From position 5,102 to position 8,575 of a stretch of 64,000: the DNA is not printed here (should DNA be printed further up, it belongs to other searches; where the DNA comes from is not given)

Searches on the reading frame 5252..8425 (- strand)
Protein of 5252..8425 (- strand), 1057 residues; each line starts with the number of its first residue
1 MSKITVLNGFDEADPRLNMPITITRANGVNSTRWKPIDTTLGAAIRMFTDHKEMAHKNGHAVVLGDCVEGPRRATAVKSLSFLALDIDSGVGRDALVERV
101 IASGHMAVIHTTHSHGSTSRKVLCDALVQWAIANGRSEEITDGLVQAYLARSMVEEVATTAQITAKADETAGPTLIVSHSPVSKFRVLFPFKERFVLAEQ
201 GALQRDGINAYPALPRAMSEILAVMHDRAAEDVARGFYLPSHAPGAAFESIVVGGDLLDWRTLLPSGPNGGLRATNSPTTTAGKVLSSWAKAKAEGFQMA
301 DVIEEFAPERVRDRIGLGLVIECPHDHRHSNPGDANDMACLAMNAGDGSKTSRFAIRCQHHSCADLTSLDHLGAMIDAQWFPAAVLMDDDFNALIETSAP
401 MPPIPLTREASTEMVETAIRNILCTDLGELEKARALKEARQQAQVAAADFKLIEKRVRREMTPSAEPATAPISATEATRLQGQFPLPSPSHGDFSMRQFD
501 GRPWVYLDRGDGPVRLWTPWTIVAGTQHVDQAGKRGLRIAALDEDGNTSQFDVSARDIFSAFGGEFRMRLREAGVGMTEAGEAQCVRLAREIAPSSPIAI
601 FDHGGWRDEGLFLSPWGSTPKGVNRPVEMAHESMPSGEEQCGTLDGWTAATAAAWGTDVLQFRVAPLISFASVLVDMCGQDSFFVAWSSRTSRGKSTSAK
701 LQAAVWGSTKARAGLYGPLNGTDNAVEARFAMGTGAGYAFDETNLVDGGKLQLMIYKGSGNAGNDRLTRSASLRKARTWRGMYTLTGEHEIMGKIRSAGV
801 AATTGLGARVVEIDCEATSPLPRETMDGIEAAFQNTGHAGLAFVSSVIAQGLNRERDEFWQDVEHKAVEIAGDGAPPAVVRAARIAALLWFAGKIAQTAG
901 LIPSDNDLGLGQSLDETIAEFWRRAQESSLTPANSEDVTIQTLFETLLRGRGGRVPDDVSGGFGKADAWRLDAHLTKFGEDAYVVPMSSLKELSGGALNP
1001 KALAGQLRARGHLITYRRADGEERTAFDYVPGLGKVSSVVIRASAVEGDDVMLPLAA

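Call 3: search_protein_families(library=pfam, proteins=[window:5252-8425:-], max_evalue=0.1)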
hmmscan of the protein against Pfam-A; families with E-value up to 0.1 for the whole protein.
window:5252-8425:- (1057 aa): 1 family
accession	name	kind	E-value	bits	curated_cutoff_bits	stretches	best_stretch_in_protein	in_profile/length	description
PF06048.17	DUF927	-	1.9e-22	80.7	22.6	1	514-776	24-282/284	Domain of unknown function (DUF927)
